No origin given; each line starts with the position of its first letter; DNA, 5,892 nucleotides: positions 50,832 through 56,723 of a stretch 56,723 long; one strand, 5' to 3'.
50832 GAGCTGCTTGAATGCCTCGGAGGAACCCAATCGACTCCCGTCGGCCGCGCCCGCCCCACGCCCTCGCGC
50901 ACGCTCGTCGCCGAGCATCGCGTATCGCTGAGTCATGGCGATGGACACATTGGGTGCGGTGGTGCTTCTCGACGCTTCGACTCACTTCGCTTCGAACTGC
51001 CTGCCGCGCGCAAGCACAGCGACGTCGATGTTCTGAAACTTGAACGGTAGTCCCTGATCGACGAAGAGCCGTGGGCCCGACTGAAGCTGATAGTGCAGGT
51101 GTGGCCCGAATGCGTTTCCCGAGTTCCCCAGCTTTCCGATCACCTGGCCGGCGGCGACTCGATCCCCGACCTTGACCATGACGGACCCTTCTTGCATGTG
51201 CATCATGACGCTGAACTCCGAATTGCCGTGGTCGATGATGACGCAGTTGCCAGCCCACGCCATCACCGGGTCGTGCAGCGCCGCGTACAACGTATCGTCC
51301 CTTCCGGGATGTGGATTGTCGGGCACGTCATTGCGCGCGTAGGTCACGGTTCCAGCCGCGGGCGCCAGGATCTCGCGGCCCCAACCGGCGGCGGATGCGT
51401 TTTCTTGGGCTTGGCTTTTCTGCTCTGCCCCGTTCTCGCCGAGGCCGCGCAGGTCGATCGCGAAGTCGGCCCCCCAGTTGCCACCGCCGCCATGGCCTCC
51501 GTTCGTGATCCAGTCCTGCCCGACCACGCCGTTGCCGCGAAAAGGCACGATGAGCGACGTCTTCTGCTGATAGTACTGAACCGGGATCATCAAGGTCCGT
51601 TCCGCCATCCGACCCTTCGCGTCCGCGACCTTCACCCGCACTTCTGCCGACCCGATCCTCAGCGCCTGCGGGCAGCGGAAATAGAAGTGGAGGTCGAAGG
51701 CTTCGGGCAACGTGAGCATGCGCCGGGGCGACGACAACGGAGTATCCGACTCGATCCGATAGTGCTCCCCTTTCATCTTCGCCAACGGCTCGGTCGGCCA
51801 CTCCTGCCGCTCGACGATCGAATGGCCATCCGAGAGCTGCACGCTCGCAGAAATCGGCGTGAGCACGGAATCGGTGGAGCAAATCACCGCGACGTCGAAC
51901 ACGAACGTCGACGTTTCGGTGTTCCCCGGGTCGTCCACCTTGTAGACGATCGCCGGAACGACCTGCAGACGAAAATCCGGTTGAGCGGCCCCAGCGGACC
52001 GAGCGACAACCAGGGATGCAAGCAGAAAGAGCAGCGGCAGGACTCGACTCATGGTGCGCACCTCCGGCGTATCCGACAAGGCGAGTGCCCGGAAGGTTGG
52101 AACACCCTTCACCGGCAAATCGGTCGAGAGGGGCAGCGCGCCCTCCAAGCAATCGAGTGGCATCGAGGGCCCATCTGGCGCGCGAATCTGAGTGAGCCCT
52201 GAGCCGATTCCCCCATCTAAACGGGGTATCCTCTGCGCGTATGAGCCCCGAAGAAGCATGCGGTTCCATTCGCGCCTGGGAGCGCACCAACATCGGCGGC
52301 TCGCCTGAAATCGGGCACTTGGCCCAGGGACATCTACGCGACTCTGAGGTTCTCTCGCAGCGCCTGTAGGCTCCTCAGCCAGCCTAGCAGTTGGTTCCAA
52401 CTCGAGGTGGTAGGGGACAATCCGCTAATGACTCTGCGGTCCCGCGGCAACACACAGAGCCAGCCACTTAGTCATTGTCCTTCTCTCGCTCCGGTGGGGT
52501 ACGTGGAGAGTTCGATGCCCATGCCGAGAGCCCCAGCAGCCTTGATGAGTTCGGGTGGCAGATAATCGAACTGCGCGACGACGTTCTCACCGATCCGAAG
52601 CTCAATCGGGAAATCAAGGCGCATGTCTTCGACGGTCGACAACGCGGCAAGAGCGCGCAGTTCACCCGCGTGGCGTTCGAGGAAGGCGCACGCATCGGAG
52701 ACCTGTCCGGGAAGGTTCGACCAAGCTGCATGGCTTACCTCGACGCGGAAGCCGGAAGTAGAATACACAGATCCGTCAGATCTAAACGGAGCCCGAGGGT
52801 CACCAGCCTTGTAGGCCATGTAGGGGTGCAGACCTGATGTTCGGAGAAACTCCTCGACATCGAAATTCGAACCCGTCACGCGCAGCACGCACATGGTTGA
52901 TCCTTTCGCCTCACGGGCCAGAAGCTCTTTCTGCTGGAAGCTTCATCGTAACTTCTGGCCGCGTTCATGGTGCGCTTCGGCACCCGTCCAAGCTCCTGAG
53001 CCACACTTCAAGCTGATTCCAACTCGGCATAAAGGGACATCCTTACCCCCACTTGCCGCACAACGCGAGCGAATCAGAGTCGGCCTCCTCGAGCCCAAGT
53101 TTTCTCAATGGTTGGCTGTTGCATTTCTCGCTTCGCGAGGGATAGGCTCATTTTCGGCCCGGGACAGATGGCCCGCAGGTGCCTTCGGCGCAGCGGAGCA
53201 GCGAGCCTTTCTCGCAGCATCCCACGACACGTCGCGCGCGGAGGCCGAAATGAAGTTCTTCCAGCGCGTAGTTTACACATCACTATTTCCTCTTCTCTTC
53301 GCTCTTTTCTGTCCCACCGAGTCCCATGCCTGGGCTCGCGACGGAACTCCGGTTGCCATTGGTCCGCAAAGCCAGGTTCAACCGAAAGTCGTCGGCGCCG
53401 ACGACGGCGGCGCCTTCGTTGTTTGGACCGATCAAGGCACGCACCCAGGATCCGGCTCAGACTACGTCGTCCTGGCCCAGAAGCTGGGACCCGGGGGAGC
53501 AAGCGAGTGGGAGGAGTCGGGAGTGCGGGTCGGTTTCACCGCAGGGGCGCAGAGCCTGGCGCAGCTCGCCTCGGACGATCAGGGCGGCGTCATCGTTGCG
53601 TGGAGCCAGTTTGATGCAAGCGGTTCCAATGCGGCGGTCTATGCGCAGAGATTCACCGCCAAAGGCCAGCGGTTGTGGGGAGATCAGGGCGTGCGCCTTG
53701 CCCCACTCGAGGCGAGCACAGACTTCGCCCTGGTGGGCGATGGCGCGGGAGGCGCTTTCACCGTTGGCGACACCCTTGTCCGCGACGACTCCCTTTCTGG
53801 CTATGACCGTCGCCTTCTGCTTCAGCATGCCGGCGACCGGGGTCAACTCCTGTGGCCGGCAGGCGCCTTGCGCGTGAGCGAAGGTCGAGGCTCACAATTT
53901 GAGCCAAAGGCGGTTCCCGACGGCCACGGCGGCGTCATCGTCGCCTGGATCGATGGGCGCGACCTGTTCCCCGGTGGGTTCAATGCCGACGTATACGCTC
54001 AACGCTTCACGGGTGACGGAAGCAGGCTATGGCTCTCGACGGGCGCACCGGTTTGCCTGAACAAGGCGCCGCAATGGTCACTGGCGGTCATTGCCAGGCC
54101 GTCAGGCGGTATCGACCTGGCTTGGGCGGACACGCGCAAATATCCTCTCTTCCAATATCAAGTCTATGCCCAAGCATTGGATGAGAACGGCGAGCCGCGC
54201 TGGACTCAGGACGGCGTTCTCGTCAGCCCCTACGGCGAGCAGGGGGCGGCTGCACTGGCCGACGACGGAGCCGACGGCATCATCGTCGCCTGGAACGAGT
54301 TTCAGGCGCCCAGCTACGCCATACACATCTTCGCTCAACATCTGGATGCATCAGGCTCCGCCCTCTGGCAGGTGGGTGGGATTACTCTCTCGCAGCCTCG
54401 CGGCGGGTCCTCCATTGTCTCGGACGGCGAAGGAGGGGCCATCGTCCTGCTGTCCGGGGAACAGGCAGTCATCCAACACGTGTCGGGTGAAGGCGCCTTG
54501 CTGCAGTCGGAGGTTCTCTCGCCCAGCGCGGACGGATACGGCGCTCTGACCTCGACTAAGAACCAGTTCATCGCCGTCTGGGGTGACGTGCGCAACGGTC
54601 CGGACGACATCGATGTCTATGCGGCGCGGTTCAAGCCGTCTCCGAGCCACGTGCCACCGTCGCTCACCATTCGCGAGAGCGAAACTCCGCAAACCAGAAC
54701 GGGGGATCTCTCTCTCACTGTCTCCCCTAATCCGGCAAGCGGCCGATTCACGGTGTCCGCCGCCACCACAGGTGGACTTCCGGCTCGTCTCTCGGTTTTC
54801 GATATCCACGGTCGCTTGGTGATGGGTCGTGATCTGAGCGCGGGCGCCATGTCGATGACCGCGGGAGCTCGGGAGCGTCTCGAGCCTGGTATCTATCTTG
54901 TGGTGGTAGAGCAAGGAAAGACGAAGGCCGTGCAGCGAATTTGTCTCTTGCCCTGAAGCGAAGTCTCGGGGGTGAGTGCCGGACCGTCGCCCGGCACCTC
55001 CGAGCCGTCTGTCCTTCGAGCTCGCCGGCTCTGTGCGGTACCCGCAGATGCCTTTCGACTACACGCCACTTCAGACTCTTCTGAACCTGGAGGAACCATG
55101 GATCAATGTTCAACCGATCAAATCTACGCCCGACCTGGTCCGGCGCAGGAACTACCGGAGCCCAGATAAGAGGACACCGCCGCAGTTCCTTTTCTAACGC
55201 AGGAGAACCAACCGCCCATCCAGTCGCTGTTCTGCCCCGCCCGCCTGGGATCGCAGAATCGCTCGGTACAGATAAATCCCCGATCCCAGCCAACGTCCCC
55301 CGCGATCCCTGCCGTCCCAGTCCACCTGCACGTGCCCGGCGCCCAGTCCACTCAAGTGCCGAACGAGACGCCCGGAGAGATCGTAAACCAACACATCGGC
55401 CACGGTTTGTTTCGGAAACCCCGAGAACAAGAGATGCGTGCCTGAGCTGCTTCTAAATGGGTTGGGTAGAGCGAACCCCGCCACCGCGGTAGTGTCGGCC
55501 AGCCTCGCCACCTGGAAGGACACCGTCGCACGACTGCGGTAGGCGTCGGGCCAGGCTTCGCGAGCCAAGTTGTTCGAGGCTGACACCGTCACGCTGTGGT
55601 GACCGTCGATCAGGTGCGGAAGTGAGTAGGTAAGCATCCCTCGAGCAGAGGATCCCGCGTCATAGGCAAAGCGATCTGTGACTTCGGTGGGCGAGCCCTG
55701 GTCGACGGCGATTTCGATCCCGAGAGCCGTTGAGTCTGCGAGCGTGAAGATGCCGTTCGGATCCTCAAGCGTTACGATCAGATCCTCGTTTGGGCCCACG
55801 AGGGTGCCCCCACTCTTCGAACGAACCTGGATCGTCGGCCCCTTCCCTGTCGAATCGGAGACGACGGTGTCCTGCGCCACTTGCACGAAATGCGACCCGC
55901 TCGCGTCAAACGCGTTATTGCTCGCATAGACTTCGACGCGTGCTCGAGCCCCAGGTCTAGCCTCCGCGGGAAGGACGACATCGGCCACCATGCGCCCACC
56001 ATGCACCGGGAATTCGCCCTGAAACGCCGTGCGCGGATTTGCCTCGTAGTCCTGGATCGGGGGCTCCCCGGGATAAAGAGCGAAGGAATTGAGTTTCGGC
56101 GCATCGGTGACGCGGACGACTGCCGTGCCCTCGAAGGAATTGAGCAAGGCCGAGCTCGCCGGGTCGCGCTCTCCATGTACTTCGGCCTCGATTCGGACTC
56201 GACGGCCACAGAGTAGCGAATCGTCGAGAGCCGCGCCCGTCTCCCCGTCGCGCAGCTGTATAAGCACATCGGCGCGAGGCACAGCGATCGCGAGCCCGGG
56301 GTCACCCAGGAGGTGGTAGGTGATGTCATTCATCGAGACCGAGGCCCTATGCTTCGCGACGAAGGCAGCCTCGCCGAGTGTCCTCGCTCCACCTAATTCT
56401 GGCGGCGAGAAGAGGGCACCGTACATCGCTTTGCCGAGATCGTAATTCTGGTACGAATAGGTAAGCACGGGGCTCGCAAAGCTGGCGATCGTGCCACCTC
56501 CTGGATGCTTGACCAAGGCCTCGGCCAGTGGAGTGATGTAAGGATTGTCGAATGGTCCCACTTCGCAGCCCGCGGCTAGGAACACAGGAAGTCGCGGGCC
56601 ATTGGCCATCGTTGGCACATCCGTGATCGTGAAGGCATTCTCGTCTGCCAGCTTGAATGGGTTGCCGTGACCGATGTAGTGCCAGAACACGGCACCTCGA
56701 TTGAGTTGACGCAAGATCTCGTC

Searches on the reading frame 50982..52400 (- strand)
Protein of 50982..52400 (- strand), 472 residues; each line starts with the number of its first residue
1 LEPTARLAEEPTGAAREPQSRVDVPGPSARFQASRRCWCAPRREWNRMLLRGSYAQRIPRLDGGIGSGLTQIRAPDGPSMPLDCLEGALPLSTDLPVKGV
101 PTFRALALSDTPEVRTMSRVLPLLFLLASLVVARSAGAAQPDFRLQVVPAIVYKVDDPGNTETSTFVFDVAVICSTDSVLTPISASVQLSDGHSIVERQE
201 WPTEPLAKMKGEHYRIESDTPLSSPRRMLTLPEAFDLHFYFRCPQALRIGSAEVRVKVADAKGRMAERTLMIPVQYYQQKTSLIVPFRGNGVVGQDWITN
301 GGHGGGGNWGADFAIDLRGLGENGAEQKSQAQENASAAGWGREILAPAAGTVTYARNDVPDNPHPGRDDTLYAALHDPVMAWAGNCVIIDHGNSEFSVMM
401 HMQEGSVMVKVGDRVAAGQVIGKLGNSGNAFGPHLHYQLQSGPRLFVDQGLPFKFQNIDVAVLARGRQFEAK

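Call 9: search_protein_families(library=pfam, proteins=[window:50982-52400:-], max_evalue=0.01)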
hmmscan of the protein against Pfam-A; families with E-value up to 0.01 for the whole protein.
window:50982-52400:- (472 aa): 1 family
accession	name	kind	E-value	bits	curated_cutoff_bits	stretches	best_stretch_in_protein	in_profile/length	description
PF01551.29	Peptidase_M23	-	4.9e-19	68.7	28.7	1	338-440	10-88/96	Peptidase family M23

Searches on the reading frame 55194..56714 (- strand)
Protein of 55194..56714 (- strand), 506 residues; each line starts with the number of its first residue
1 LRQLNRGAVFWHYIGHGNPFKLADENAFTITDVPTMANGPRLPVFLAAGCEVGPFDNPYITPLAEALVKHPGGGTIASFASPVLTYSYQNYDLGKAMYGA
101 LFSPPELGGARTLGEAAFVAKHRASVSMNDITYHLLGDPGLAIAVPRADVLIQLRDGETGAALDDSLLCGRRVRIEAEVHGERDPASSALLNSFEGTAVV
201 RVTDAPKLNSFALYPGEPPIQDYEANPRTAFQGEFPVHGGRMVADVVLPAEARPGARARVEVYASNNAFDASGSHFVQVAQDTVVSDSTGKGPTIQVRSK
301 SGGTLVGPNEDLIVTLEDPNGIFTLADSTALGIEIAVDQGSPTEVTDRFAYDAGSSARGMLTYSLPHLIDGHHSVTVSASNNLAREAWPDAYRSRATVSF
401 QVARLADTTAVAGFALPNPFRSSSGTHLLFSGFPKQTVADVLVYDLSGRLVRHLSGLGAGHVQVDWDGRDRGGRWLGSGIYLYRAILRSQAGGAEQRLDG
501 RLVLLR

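Call 9: search_protein_families(library=pfam, proteins=[window:55194-56714:-], max_evalue=0.01)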
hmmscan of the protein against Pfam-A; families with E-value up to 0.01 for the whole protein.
window:55194-56714:- (506 aa): 2 families
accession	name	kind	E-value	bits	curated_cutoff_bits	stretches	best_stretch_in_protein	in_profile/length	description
PF01364.23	Peptidase_C25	-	5.9e-31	108.5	23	1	2-141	224-372/374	Peptidase family C25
PF13860.13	FlgD_ig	-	1.9e-05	25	27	1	439-484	25-72/79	FlgD Ig-like domain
